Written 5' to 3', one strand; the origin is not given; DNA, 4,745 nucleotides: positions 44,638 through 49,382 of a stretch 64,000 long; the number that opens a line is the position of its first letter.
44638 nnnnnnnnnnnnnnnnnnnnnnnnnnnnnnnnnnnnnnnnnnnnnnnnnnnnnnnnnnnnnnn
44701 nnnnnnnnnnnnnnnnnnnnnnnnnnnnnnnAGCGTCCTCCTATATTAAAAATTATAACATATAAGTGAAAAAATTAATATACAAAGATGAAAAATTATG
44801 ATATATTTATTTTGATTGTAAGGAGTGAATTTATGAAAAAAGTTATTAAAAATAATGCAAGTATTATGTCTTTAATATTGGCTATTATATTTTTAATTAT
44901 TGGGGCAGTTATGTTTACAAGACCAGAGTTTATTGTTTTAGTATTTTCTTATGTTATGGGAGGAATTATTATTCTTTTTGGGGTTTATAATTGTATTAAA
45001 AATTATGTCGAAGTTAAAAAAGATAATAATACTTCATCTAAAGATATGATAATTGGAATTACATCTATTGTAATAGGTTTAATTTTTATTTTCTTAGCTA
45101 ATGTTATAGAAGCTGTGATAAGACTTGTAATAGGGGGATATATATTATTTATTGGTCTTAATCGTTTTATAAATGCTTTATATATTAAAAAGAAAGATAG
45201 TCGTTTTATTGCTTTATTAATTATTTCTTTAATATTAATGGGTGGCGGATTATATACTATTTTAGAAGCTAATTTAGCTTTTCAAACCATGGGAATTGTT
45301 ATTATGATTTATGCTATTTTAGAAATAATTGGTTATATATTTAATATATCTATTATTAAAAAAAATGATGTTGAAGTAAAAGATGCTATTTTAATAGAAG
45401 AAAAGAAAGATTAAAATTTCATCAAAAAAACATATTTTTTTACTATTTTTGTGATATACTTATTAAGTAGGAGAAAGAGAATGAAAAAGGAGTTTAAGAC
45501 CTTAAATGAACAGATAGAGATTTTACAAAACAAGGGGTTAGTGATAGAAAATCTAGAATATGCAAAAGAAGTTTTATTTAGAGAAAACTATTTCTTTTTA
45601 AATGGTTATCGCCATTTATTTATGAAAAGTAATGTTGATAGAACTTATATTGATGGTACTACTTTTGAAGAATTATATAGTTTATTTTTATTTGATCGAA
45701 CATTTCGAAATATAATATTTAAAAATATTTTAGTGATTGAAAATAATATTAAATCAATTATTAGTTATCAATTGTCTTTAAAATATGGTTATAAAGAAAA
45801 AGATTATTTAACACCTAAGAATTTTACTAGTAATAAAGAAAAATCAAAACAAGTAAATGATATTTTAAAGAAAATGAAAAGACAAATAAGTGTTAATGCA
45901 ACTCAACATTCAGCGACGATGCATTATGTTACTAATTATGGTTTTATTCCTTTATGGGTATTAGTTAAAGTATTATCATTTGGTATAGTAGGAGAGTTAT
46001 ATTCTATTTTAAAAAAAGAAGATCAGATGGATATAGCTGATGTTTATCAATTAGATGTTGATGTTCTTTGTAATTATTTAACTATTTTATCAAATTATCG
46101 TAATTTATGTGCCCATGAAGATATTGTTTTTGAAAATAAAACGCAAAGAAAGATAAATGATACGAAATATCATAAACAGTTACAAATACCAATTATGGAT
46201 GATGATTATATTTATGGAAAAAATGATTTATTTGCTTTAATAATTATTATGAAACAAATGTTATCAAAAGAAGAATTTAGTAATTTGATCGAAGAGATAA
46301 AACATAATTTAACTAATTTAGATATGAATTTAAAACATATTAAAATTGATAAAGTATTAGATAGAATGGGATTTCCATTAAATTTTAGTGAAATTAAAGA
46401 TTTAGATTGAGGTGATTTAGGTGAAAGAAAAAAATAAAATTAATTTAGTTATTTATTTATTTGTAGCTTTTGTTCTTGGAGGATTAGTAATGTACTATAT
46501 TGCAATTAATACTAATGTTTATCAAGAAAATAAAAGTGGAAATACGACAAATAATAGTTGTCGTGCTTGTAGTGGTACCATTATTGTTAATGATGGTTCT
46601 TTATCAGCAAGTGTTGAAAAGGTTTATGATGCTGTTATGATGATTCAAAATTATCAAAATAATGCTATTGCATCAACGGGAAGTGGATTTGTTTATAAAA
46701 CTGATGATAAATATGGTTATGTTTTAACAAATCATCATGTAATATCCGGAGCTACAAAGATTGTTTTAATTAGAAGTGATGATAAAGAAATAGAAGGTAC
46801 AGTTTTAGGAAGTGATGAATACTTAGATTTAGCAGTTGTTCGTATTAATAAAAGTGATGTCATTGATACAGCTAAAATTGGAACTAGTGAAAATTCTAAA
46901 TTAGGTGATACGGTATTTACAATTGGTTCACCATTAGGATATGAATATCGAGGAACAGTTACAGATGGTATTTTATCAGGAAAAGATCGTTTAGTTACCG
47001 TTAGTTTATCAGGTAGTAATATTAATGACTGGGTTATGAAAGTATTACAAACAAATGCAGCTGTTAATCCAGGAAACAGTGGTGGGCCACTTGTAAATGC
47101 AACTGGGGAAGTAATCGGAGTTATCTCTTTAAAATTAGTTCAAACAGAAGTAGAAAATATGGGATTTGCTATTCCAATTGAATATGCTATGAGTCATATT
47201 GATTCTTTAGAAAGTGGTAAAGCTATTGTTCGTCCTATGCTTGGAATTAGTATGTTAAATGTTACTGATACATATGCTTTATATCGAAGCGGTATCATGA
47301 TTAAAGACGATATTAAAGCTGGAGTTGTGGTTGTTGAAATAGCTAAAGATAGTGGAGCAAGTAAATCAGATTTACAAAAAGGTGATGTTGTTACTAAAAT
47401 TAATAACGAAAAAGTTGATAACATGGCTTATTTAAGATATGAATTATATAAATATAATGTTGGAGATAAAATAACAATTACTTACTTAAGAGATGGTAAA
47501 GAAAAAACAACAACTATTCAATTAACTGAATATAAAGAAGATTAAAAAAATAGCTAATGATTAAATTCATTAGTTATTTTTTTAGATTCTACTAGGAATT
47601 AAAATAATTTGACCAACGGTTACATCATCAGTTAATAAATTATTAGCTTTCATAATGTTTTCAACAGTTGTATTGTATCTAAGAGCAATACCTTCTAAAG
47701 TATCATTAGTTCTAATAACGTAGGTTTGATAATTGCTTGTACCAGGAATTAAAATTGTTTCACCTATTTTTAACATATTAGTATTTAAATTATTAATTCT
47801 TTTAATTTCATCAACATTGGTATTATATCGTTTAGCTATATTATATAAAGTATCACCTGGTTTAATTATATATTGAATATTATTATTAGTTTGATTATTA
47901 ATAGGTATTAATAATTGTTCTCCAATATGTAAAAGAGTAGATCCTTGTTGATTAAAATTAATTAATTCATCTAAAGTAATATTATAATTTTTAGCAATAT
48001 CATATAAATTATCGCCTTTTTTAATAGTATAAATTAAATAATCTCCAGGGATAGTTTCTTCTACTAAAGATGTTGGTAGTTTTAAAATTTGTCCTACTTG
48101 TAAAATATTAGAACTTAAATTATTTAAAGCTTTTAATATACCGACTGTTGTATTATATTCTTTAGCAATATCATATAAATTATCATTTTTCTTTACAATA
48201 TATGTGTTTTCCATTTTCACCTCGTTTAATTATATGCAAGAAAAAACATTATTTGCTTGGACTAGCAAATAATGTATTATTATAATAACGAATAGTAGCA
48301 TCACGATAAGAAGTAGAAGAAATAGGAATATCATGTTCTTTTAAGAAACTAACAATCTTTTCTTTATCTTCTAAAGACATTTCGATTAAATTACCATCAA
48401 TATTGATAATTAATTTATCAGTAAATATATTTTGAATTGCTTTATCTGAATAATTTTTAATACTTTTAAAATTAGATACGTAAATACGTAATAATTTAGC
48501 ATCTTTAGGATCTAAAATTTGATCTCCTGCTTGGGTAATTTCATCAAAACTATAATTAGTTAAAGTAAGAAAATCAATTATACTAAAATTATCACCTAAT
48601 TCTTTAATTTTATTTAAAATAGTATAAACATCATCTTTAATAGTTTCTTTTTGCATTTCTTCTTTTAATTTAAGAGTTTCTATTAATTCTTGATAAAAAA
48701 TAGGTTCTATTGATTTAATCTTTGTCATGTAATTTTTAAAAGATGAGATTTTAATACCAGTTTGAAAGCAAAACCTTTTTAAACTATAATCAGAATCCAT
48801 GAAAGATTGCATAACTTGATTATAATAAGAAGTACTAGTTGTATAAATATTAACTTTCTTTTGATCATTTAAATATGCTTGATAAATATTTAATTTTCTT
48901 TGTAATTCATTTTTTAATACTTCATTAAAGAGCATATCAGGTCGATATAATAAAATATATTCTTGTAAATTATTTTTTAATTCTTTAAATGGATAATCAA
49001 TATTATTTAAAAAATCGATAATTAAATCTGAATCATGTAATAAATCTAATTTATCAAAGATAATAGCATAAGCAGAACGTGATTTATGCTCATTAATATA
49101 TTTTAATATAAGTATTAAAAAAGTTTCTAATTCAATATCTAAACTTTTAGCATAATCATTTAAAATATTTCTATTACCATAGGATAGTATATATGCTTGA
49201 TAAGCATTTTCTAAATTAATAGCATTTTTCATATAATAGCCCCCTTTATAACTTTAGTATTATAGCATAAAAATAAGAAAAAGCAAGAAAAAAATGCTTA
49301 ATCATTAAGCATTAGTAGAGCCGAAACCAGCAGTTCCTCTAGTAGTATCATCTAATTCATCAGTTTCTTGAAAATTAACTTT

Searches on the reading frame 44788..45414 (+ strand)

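Call 3: search_protein_families(library=pfam, proteins=[window:44788-45414:+], max_evalue=1)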
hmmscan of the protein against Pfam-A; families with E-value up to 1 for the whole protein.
window:44788-45414:+ (208 aa): 8 families
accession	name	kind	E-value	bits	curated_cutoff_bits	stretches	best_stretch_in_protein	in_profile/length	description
PF03729.18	DUF308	-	2.1e-11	44.3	25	2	30-102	1-73/73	Short repeat of unknown function (DUF308)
PF05875.18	Ceramidase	-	0.015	15.2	32.5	1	18-100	100-182/259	Ceramidase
PF01027.25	Bax1-I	-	0.035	14.3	34.1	1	18-187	2-170/207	Inhibitor of apoptosis-promoting Bax1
PF09843.14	DUF2070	-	0.043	12.6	30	1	16-191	5-177/561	Predicted membrane protein (DUF2070)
PF19701.4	DUF6199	-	0.046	13.9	27.7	1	29-49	2-22/64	Family of unknown function (DUF6199)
PF13886.12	TM7S3_TM198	-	0.19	11.8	29.2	0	23-143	49-169/199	TM7S3/TM198-like domain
PF23188.1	THU_Piezo1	-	0.22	12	27.2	0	22-93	18-92/121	Piezo1-like, transmembrane helical unit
PF22285.2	DUF6962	-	0.45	10.9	27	1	20-100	87-161/198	Family of unknown function (DUF6962)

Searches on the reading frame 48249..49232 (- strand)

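Call 3: search_protein_families(library=pfam, proteins=[window:48249-49232:-], max_evalue=1)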
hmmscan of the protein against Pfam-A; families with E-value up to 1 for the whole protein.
window:48249-49232:- (327 aa): 3 families
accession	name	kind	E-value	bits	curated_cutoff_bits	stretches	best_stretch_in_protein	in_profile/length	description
PF18640.6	LepB_N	-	0.014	15.4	25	1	163-211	84-132/183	LepB N-terminal domain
PF23159.1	WH_Rok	-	0.018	15.6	27.6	0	157-177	28-48/58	Repressor Rok winged helix domain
PF24687.1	OrgC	-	0.14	13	27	0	178-211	12-42/83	Type III Secretion system protein OrgC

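Call 4: search_protein_families(library=padloc, proteins=[window:48249-49232:-], max_evalue=1)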
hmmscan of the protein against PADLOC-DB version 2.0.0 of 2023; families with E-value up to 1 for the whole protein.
window:48249-49232:- (327 aa): 0 families

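Call 5: search_protein_families(library=ncbifam, proteins=[window:48249-49232:-], max_evalue=1)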
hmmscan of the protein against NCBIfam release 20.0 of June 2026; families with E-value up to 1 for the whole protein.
window:48249-49232:- (327 aa): 3 families
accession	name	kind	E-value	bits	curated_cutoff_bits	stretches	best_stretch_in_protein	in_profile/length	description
NF047593.1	IS66_ISAeme5_TnpA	equivalog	0.00042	20.8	28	1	134-175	3-44/79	IS66 family insertion sequence element accessory protein TnpA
TIGR02856.1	spore_yqfC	equivalog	0.085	12.7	77.8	1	249-291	29-70/85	sporulation protein YqfC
NF041502.1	integrase_1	equivalog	0.5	9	350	0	103-210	29-121/484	site-specific integrase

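Call 6: search_protein_families(library=phrogs, proteins=[window:48249-49232:-], max_evalue=1)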
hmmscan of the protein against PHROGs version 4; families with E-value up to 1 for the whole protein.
window:48249-49232:- (327 aa): 1 family
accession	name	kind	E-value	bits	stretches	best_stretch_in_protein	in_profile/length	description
phrog_20097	-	unknown function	0.12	13.3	1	163-190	4-31/59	-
